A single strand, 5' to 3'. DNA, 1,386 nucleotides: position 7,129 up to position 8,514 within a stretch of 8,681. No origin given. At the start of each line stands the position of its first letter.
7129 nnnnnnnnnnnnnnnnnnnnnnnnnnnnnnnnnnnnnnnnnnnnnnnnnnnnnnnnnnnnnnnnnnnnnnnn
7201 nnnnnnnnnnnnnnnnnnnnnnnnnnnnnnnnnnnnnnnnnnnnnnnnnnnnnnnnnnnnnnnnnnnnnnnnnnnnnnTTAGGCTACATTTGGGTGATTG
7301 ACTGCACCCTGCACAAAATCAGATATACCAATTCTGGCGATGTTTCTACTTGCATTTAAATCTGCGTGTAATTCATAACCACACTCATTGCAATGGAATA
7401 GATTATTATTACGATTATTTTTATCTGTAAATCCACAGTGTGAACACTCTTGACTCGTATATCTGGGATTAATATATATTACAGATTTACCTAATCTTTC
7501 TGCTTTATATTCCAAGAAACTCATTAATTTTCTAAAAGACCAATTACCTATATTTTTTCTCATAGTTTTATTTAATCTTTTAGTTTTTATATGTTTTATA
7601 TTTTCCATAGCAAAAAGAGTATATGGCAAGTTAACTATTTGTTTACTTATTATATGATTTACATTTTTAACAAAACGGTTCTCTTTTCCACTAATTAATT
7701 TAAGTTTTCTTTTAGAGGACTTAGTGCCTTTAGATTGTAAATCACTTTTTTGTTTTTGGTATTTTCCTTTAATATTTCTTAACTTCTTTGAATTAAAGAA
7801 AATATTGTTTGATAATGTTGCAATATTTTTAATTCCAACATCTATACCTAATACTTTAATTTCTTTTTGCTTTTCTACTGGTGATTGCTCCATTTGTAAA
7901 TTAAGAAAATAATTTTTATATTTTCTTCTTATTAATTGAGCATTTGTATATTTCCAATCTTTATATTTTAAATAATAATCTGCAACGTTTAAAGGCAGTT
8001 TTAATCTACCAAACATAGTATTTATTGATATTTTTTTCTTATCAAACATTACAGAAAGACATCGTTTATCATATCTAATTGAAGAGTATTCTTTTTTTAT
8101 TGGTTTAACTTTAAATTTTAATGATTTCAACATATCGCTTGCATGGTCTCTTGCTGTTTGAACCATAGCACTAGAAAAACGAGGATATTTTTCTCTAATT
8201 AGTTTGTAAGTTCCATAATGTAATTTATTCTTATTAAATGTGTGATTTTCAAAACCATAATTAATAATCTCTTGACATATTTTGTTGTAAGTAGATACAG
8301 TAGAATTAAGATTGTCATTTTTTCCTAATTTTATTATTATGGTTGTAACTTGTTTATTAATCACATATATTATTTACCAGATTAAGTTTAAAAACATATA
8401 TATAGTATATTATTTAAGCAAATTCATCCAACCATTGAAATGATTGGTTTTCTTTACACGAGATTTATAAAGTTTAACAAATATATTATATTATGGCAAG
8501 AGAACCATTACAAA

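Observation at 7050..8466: Stand-alone TnpB with an intact catalytic set and no tnpA: candidate active RNA-guided nuclease element in an AT-rich archaeal genome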

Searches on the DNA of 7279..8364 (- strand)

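Call 33: build_rna_model(alignment_id=A4)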
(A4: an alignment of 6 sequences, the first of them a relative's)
Model R1 built from alignment A4 (6 sequences, 161 columns); structure: RNAalifold consensus.
model positions 145; base pairs 48; branch points 3; effective number of sequences 1.06; information 0.59 bits per position. Calibrated on 0.2 Mb of random sequence (short: E-values are rough).
structure used (alignment columns):
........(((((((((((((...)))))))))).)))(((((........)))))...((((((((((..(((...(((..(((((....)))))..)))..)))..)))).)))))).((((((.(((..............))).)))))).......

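Call 34: search_with_rna_model(model_id=R1, source=window, filters=off, max_evalue=10, show_alignments=2)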
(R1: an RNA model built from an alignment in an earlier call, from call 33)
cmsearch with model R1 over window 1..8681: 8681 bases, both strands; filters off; matches with E-value up to 10: 29.
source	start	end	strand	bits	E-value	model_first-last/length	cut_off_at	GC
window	7239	7343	-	87.7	3.4e-21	1-145/145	no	0.38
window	6692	6819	+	7.9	0.39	1-145/145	no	0.32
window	36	61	+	7.5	0.48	7-32/145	no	0.19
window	1415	1510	+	7.2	0.56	1-145/145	no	0.28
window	7007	7092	-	6.3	0.99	1-145/145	no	0.22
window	2418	2536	+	6.2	1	1-145/145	no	0.26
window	7963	8029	+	6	1.2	1-145/145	no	0.22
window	2926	3042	+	5.9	1.2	1-145/145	no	0.28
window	2739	2837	+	5.1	1.9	1-145/145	no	0.31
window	2169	2192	-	4.9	2.1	74-97/145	no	0.12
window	3422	3542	+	4.1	3.4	1-145/145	no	0.3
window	1560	1639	-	4.1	3.4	1-145/145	no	0.35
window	8428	8447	-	4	3.7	118-137/145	no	0.4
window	1690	1719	+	3.7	4.3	70-100/145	no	0.2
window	2614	2653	+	3.7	4.4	67-104/145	no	0.17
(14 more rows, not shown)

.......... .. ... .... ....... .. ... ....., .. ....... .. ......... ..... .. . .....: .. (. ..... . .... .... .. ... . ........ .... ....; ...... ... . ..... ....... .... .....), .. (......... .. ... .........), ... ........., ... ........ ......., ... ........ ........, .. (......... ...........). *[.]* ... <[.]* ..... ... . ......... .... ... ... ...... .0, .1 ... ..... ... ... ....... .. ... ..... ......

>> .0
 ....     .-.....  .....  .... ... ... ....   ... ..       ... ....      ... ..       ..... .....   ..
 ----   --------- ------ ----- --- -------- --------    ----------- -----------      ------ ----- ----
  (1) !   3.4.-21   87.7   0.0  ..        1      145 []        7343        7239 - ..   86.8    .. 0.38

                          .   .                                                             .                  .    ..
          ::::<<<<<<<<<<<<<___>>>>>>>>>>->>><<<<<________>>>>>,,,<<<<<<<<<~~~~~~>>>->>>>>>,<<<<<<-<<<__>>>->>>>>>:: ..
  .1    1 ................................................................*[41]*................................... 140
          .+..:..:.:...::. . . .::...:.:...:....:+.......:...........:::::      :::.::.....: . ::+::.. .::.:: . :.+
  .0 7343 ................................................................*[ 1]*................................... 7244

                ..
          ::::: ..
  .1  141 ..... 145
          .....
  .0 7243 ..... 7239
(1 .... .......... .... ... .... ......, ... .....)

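Call 35: search_with_rna_model(model_id=R1, sources=[L005, L006, L007, L008, L009, L010, L011, L012, L013, L014, L015, L016, L017, L018, L019, L020, L021, L022, L023, L024, L025, L026, L027, L028, L029, L030, L031, L032, L033, L034, L035, L036, L037, L038, L039, L040, L041, L042, L043, L044, L045, L046, L047, L048, L049, L050, L051, L052, L053, L054, L055, L056, L057, L058, L059, L060, L061, L062, L063, L064, L065, L066, L067, L068, L069, L070, L071, L072, L073, L074, L075, L076, L077, L078, L079, L080, L081, L082, L083, L084, L088, L092, L093, L094], max_evalue=0.01, make_alignment=true)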
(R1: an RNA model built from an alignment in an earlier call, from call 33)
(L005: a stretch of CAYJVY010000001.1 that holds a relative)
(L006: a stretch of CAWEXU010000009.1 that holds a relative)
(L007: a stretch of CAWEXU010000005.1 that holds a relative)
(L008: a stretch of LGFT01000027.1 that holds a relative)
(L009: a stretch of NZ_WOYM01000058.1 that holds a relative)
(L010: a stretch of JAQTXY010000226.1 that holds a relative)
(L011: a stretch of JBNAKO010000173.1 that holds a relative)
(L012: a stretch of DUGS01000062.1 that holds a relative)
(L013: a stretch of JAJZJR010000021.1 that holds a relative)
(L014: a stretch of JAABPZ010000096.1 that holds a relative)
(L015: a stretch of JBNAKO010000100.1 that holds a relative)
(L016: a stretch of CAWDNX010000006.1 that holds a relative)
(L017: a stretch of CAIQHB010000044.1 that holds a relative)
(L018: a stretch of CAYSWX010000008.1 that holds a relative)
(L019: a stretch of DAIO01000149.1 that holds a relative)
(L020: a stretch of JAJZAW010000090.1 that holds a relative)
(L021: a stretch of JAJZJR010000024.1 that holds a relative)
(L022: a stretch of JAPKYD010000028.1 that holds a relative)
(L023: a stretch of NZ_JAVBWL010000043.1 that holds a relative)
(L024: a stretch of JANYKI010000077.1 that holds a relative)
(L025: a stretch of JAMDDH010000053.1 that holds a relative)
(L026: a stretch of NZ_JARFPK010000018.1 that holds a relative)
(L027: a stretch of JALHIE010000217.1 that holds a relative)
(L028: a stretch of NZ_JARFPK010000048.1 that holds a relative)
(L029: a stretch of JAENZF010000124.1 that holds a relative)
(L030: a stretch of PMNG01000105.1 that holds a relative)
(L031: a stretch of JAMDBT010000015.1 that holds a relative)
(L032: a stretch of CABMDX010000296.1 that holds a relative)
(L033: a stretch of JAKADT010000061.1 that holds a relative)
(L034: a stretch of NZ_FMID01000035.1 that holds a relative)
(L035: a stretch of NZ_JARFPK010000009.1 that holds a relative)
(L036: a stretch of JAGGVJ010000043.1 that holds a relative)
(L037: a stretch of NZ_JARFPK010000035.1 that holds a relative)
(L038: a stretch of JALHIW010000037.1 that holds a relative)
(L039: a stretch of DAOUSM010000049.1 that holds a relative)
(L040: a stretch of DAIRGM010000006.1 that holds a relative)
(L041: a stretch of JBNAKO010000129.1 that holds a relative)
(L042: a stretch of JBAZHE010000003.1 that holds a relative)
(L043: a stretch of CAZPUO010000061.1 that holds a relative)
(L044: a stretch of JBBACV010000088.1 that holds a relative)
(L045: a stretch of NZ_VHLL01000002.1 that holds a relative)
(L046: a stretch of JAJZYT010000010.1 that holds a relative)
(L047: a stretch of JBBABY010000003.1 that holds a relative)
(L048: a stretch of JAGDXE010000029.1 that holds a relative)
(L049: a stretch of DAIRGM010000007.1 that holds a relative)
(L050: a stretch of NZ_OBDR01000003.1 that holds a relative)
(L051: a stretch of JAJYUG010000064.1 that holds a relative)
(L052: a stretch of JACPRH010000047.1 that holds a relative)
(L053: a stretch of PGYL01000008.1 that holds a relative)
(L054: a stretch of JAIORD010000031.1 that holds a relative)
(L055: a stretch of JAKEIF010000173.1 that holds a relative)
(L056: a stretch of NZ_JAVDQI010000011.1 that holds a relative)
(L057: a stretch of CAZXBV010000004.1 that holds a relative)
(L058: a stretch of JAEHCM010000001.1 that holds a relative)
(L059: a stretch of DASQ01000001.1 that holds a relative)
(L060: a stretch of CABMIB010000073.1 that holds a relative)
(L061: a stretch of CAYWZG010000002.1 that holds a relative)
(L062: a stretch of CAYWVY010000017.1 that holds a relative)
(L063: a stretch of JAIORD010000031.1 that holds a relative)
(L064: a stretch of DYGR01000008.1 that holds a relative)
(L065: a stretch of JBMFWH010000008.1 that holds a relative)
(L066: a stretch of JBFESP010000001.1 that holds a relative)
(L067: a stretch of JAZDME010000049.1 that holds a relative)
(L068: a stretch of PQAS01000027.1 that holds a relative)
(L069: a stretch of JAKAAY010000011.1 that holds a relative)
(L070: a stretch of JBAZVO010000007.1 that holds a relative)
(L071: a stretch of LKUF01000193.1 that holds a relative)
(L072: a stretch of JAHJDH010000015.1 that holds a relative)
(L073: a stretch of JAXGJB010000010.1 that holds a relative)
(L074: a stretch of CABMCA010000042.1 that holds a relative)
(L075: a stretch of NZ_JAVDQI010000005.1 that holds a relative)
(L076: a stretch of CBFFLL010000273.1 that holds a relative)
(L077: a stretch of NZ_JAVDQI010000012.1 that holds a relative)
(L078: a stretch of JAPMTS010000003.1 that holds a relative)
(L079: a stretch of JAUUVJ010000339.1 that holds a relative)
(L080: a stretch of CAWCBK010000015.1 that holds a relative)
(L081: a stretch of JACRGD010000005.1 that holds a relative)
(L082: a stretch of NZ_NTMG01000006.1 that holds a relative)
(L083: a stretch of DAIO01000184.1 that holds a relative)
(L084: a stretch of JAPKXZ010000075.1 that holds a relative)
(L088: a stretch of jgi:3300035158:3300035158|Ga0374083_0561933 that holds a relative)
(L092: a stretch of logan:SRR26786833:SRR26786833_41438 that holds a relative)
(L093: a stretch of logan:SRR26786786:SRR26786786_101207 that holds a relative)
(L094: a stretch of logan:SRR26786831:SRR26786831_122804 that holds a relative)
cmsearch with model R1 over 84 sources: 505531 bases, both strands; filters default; matches with E-value up to 0.01: 82.
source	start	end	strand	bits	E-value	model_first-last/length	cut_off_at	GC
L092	1451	1595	+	164.8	8.2e-39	1-145/145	no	0.36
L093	1642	1786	+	164.8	8.2e-39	1-145/145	no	0.36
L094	1215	1359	+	164.8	8.2e-39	1-145/145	no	0.36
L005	4019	4159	+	131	2.5e-30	1-145/145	no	0.4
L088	4046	4162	+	122.8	2.9e-28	1-117/145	3'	0.33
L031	1305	1439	+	87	3e-19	1-145/145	no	0.53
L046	4016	4151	+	77.5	7e-17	1-145/145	no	0.54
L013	4010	4144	+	74.3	4.5e-16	1-145/145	no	0.51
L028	1122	1227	+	74.1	5e-16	1-145/145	no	0.55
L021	2255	2389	+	73.9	5.6e-16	1-145/145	no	0.54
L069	4013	4147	+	73.1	9.2e-16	1-145/145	no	0.57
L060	3983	4124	+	73.1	9.3e-16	1-145/145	no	0.42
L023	4025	4135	+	72.6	1.2e-15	1-145/145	no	0.53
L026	3986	4091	+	72.6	1.2e-15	1-145/145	no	0.56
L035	979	1084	+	72.6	1.2e-15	1-145/145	no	0.56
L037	979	1084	+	72.6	1.2e-15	1-145/145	no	0.56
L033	1681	1785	+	72.3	1.5e-15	1-145/145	no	0.44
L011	3971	4083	+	70.7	3.6e-15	1-145/145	no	0.46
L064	3980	4121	+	70.2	5e-15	1-145/145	no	0.45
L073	4022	4133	+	69.8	6.1e-15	1-145/145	no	0.55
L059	3005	3115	+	69.2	8.7e-15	1-145/145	no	0.55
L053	4025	4135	+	68.6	1.2e-14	1-145/145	no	0.54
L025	4016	4123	+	68.6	1.2e-14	1-145/145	no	0.49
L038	4025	4138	+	68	1.7e-14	1-145/145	no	0.58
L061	4001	4107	+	67.7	2e-14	1-145/145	no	0.51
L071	1131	1242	+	67.5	2.3e-14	1-145/145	no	0.53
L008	3986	4095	+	67.4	2.5e-14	1-145/145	no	0.51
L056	3977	4108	+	67.4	2.5e-14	1-145/145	no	0.49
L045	4025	4135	+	67.2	2.7e-14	1-145/145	no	0.57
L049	4025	4135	+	67.2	2.7e-14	1-145/145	no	0.57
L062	4025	4135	+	66.9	3.3e-14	1-145/145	no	0.56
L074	3980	4120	+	65.6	6.9e-14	1-145/145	no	0.46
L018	3971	4086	+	65.4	8.1e-14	1-145/145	no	0.46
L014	3986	4099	+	64.2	1.6e-13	1-145/145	no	0.57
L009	4007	4116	+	64.2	1.6e-13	1-145/145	no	0.55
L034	3989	4102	+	64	1.7e-13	1-145/145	no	0.56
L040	3989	4102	+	63.7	2.1e-13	1-145/145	no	0.55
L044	3569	3679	+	63.6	2.2e-13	1-145/145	no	0.52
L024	3977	4091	+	63.4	2.5e-13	1-145/145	no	0.57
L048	4010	4147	+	63.3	2.7e-13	1-145/145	no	0.56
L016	4007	4120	+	62.6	4e-13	1-145/145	no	0.53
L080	3980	4125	+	62.6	4e-13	1-145/145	no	0.45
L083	3923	4034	+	62.4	4.6e-13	1-145/145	no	0.54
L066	3998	4127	+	62.2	5e-13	1-145/145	no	0.52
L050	4016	4147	+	62.1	5.2e-13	1-145/145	no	0.49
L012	4016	4131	+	61.1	9.3e-13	1-145/145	no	0.44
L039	3998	4129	+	59.6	2.2e-12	1-145/145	no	0.52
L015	2923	3041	+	59.6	2.2e-12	1-145/145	no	0.46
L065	4010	4146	+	59.4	2.6e-12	1-145/145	no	0.51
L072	4037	4145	+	59.3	2.6e-12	1-145/145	no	0.42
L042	3923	4033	+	58.5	4.3e-12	1-145/145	no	0.41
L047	3923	4033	+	58.5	4.3e-12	1-145/145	no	0.41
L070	4013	4120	+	58.5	4.3e-12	1-145/145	no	0.37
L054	3977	4108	+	58.4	4.6e-12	1-145/145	no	0.42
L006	3986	4099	+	58.2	5.2e-12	1-145/145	no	0.54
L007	3986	4099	+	58.2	5.2e-12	1-145/145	no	0.54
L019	4007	4118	+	58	5.6e-12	1-145/145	no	0.54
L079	4025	4173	+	58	5.8e-12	1-145/145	no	0.48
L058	3998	4127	+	57.9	5.9e-12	1-145/145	no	0.52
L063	4016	4147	+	57.8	6.4e-12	1-145/145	no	0.44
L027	2206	2319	+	57.4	7.9e-12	1-145/145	no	0.52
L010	3892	4001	+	56.4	1.4e-11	1-145/145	no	0.54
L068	4019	4163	+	56.2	1.6e-11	1-145/145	no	0.43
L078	4019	4163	+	56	1.8e-11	1-145/145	no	0.45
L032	1308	1417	+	55.7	2.2e-11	1-145/145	no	0.55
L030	3986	4097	+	55.1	3e-11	1-145/145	no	0.49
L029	2608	2719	+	55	3.3e-11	1-145/145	no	0.58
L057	4022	4131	+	54.3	4.9e-11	1-145/145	no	0.55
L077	3977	4108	+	53.8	6.4e-11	1-145/145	no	0.49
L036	4001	4110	+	53.5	7.5e-11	1-145/145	no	0.41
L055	3321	3434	+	52.5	1.4e-10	1-145/145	no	0.55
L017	3986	4099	+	51.9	1.9e-10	1-145/145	no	0.54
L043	4007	4116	+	51.8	2e-10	1-145/145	no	0.56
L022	1434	1543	+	51.2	2.9e-10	1-145/145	no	0.55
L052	4040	4165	+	49.4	8.4e-10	1-145/145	no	0.52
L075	4016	4147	+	48.9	1.1e-09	1-145/145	no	0.48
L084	3953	4066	+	48.1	1.7e-09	1-145/145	no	0.51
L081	4001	4151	+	46.3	5e-09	1-145/145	no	0.44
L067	3073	3205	+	45.9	6.1e-09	1-145/145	no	0.47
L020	2713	2812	+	45.6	7.3e-09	1-145/145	no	0.48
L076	3105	3198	+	37.2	9.8e-07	1-98/145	3'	0.47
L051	4016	4103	+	35.1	3.3e-06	1-94/145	3'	0.53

Alignment A5: 82 matches aligned to the model, 262 columns, each read 5' to 3' on its own strand. Consensus structure (alignment columns), stored with it:
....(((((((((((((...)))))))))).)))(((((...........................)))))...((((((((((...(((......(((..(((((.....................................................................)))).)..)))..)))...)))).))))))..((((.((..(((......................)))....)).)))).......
